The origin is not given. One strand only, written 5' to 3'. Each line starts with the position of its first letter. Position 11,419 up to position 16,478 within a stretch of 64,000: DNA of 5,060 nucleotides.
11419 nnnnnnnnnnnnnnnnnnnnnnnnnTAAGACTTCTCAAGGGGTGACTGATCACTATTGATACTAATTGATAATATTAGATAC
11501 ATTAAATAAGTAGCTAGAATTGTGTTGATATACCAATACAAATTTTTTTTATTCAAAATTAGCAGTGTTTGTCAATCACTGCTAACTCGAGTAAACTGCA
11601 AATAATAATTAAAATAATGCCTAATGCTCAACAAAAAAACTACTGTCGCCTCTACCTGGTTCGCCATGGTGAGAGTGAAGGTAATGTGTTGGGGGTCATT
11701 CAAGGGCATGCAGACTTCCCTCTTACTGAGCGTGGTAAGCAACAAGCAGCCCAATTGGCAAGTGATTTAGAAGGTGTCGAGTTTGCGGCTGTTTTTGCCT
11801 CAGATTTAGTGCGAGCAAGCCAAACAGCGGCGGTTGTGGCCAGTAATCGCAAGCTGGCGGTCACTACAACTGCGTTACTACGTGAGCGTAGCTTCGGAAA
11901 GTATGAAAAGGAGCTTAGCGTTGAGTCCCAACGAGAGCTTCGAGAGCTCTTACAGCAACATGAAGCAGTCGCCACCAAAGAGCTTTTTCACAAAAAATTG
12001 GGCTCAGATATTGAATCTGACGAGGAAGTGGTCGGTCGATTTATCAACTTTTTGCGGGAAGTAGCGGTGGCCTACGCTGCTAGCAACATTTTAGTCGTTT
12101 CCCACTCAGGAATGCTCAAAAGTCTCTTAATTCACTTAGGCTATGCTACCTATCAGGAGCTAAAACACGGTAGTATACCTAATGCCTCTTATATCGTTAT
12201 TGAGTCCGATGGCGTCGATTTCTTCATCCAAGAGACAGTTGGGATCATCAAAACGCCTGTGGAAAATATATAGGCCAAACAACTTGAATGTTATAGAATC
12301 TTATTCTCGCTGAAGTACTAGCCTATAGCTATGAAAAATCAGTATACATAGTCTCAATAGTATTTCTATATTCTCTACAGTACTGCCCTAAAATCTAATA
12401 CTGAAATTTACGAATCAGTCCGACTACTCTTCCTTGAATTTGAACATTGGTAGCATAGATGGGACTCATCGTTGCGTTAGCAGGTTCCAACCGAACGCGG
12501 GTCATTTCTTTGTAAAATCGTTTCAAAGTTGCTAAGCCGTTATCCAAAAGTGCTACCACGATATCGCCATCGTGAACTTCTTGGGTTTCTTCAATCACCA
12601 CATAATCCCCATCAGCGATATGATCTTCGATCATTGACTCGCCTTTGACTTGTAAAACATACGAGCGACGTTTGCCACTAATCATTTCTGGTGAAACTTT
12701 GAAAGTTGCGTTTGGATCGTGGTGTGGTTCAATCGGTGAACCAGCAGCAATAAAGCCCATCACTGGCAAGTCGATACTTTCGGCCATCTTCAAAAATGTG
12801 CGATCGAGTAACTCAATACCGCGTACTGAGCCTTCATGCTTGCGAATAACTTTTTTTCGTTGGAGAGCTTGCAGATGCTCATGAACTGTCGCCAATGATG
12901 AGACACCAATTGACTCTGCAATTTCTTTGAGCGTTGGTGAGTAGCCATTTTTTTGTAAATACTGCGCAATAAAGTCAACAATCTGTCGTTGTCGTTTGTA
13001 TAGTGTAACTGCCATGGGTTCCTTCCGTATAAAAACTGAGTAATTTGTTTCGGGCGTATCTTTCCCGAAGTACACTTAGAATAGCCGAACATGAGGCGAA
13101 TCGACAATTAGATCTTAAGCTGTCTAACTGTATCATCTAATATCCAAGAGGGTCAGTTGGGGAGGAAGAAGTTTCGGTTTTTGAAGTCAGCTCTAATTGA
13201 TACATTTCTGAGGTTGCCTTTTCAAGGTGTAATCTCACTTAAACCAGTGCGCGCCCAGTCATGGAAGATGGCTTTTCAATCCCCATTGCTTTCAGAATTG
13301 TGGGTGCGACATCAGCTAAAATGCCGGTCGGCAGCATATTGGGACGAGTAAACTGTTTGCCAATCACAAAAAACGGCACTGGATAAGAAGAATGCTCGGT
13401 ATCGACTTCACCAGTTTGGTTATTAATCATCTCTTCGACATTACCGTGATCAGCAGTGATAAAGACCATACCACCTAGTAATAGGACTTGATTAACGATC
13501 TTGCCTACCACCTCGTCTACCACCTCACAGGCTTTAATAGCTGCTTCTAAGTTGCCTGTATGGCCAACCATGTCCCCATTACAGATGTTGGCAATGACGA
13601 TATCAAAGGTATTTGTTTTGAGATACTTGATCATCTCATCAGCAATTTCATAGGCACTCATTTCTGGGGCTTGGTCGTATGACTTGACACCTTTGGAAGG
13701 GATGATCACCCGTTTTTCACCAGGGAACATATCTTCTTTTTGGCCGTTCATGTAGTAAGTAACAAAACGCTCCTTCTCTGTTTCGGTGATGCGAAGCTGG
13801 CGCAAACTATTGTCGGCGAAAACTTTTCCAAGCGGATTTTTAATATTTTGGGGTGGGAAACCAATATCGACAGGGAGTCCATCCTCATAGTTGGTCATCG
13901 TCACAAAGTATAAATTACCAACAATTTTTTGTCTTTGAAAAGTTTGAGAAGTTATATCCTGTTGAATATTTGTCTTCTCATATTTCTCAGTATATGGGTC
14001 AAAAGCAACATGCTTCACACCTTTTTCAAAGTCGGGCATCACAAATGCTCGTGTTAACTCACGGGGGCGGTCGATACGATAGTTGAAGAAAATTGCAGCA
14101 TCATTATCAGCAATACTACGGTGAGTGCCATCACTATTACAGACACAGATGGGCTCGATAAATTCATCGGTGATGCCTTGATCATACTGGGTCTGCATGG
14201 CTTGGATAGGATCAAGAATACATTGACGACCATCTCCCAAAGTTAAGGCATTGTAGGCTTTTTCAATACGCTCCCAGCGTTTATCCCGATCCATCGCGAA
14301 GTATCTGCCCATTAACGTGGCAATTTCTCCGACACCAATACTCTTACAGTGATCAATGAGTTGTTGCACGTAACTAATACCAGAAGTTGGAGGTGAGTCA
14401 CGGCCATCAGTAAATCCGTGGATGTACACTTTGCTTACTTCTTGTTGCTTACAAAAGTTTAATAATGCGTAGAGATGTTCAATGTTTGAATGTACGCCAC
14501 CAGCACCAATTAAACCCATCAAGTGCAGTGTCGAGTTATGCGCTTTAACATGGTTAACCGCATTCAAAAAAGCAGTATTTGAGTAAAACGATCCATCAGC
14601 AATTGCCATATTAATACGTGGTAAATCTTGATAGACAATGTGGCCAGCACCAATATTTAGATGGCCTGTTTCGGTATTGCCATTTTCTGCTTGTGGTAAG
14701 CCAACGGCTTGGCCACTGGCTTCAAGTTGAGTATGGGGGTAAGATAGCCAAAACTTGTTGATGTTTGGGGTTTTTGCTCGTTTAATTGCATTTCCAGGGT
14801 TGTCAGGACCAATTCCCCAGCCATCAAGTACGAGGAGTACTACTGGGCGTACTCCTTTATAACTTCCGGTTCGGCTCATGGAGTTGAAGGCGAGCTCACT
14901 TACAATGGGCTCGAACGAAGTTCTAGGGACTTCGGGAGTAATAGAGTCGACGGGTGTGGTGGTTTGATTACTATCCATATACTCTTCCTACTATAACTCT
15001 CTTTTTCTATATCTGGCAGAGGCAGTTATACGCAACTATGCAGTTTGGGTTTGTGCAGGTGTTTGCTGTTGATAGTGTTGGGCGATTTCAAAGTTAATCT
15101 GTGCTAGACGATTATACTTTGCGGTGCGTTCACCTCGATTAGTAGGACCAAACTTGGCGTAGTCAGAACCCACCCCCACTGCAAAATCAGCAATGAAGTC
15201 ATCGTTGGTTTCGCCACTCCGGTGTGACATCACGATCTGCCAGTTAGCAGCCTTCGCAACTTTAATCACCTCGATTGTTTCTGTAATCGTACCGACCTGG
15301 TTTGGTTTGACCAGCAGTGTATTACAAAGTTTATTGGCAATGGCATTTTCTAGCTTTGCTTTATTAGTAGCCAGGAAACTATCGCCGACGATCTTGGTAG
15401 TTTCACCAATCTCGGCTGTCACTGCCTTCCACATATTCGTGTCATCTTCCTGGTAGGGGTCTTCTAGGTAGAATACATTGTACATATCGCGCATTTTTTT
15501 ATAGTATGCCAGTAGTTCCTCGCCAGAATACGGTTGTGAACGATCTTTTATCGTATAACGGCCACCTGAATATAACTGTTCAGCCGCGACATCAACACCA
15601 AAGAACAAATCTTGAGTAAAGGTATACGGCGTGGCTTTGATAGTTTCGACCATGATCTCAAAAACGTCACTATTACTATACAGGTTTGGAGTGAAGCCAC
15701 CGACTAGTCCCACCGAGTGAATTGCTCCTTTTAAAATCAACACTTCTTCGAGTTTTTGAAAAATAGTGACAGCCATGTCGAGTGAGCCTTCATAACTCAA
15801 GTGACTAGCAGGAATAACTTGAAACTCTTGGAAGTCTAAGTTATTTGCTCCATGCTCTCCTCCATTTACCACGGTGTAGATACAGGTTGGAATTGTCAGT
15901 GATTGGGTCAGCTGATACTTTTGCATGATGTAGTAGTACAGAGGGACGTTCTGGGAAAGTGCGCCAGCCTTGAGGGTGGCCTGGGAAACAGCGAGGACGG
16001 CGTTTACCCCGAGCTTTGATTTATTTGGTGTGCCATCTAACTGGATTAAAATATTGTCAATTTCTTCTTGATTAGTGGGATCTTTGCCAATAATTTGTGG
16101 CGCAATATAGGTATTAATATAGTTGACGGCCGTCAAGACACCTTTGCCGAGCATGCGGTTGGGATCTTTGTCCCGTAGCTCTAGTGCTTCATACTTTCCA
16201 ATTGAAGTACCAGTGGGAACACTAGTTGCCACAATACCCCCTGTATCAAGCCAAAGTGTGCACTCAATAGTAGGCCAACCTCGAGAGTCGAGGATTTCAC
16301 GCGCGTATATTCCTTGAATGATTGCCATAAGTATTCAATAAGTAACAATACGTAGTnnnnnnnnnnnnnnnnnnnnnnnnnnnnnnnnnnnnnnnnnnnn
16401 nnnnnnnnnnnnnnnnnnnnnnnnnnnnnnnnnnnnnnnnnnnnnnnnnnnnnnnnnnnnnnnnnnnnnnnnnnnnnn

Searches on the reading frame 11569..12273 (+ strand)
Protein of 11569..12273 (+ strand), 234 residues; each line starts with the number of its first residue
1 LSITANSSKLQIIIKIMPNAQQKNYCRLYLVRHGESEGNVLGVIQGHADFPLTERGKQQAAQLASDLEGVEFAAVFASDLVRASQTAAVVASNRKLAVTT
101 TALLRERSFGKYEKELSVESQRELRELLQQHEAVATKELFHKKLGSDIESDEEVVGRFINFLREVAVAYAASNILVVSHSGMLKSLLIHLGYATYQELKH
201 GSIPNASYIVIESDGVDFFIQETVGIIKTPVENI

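Call 30: search_protein_families(library=pfam, proteins=[window:11569-12273:+], max_evalue=0.000001)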
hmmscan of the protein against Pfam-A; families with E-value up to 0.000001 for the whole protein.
window:11569-12273:+ (234 aa): 1 family
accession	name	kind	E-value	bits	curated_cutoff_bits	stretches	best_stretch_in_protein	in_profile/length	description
PF00300.27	His_Phos_1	-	3.6e-45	154.5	21.7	1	28-220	1-188/194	Histidine phosphatase superfamily (branch 1)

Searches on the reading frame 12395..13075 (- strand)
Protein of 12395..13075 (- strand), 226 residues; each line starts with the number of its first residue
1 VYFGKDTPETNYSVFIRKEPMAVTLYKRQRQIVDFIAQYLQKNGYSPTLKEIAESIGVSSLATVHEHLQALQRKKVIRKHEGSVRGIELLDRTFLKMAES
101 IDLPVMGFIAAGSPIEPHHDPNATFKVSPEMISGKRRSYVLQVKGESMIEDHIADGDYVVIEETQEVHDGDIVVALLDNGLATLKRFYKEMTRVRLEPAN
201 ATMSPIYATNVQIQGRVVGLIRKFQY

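Call 30: search_protein_families(library=pfam, proteins=[window:12395-13075:-], max_evalue=0.000001)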
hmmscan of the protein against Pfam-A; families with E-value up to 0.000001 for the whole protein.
window:12395-13075:- (226 aa): 2 families
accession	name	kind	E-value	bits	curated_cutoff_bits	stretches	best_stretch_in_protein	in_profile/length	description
PF00717.28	Peptidase_S24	-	6.8e-30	103.6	23.3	1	104-218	1-116/116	Peptidase S24-like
PF01726.22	LexA_DNA_bind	-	1.7e-17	63.4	23.7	1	25-86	4-65/65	LexA DNA binding domain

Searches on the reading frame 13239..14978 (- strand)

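Call 30: search_protein_families(library=pfam, proteins=[window:13239-14978:-], max_evalue=0.000001)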
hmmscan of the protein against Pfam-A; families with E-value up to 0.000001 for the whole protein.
window:13239-14978:- (579 aa): 3 families
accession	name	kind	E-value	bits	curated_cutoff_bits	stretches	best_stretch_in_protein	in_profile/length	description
PF06415.18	iPGM_N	-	1.1e-78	264.1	27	1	122-365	1-216/217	BPG-independent PGAM N-terminus (iPGM_N)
PF01676.23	Metalloenzyme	-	1.8e-69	234.5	24.3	1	45-569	2-252/252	Metalloenzyme superfamily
PF00884.28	Sulfatase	-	9.1e-08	32.2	25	1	350-567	117-301/301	Sulfatase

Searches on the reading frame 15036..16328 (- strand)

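Call 30: search_protein_families(library=pfam, proteins=[window:15036-16328:-], max_evalue=0.000001)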
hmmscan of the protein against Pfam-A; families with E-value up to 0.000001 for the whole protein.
window:15036-16328:- (430 aa): 3 families
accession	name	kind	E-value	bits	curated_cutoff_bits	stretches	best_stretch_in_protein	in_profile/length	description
PF00113.28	Enolase_C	-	8.9e-71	239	21.5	1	145-418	3-284/296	Enolase, C-terminal TIM barrel domain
PF03952.21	Enolase_N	-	9.4e-49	165.4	35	1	4-134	1-131/131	Enolase, N-terminal domain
PF13378.12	MR_MLE_C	-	9.3e-09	35.7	29.4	1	262-369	50-154/219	Enolase C-terminal domain-like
